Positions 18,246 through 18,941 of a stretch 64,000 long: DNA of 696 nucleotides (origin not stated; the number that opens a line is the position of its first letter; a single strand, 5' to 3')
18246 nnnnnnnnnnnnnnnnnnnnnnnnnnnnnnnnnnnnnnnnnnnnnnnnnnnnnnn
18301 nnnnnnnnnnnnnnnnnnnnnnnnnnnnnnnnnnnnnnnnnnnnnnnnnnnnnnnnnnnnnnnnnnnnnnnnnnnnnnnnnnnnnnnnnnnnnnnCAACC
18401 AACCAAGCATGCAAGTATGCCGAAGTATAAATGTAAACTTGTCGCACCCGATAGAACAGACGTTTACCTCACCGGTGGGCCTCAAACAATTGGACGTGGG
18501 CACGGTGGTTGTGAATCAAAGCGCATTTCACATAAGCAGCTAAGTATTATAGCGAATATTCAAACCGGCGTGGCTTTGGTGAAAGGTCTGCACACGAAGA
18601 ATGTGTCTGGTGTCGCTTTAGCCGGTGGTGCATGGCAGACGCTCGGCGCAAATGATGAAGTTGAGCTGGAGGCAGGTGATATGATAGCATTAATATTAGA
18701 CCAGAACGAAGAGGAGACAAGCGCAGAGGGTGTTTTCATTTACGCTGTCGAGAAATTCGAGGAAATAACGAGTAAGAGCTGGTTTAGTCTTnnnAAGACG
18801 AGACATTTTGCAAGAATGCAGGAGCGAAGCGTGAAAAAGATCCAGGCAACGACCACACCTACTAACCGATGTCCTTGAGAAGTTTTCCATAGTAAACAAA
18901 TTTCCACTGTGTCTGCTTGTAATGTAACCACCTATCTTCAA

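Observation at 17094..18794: P2X-type ATP-gated channel carrying a ~230-aa C-terminal extension with FHA-like signature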

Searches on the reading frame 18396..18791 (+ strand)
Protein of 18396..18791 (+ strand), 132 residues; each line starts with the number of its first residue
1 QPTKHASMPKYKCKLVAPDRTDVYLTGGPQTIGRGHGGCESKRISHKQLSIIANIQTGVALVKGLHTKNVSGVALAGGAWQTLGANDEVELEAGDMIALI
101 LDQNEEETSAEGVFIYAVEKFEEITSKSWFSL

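Call 24: search_solved_structures(query=A2, max_evalue=10, show_alignments=5)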
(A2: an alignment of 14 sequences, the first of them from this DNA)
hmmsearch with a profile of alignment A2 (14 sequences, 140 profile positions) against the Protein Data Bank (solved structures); distinct sequences matched with E-value up to 10: 14.
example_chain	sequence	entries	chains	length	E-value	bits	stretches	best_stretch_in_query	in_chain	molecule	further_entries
5w7w_T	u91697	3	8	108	0.00031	23.6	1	12-106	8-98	Aprataxin and PNK-like factor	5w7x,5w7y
5e50_A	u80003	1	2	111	0.00036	23.4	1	12-106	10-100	Aprataxin and PNK-like factor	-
2w3o_A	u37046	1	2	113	0.015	18.2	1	28-100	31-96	BIFUNCTIONAL POLYNUCLEOTIDE PHOSPHATASE/KINASE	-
2brf_A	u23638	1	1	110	0.02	17.7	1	28-100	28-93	BIFUNCTIONAL POLYNUCLEOTIDE PHOSPHATASE/KINASE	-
1ujx_A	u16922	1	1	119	0.034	17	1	27-88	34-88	polynucleotide kinase 3'-phosphatase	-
1yjm_A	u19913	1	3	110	0.043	16.7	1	28-77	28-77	Polynucleotide 5'-hydroxyl-kinase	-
1yj5_C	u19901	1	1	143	0.075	15.9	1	28-77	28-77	5' polynucleotide kinase-3' phosphatase FHA domain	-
2lc1_A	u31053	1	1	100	0.16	14.8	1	17-85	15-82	Putative uncharacterized protein TB39.8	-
4h5u_A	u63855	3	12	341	0.17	14.8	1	26-66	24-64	Probable hydrolase NIT2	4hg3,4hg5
4hgd_A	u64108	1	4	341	0.17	14.7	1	26-66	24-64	Probable hydrolase NIT2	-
3po8_A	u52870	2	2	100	0.17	14.7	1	17-85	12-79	Putative uncharacterized protein TB39.8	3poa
3oun_A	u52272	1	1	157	0.57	13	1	17-84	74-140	Putative uncharacterized protein TB39.8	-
6a8w_A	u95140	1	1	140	0.82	12.5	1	37-102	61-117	Vacuolar protein sorting-associated protein 64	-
2c6y_A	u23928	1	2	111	1.9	11.3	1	27-85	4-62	FORKHEAD BOX PROTEIN K2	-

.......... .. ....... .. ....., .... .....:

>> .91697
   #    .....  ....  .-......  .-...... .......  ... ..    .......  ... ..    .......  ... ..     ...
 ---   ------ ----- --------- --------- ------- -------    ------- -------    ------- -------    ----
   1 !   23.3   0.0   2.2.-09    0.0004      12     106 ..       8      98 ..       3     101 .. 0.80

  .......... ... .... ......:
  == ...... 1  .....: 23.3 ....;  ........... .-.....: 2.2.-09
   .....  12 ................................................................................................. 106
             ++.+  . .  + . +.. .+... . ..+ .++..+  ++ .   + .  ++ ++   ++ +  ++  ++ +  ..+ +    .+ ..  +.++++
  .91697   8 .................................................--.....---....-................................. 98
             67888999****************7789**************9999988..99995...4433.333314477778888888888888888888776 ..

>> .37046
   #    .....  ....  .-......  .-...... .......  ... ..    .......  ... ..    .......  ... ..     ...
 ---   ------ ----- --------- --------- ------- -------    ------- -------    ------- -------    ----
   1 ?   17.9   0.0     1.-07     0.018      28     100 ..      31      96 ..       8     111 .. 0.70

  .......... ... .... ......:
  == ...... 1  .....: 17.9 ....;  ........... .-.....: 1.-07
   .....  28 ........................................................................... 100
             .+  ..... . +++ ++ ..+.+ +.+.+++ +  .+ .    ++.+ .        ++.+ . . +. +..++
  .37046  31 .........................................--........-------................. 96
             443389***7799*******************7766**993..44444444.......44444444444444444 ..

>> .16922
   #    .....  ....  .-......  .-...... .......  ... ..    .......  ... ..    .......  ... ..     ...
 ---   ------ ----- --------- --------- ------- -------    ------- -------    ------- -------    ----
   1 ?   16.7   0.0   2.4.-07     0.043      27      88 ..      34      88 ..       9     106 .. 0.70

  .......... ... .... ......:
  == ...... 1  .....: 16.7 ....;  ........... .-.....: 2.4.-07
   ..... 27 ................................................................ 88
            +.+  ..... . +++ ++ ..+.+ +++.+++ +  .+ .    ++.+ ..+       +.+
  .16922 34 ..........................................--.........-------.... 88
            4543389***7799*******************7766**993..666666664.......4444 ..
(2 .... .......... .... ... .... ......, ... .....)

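Call 25: search_protein_families(library=pfam, alignment_id=A2, max_evalue=10)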
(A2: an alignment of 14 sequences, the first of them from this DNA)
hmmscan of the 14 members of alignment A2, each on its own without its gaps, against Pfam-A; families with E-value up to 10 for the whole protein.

A. member 1, seq(132 aa): 1 family
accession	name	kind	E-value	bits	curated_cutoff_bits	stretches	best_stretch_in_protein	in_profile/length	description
PF17913.6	FHA_2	-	0.11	12.9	23.1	1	21-74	11-68/71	FHA domain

B. families by the number of members that match (of 14 scanned): 4 families
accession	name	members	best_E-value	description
PF17913.6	FHA_2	4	0.087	FHA domain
PF01134.28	GIDA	1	0.0099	Glucose inhibited division protein A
PF15475.11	UPF0444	1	0.06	Transmembrane protein C12orf23, UPF0444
PF07279.17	DUF1442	1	0.14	Protein of unknown function (DUF1442)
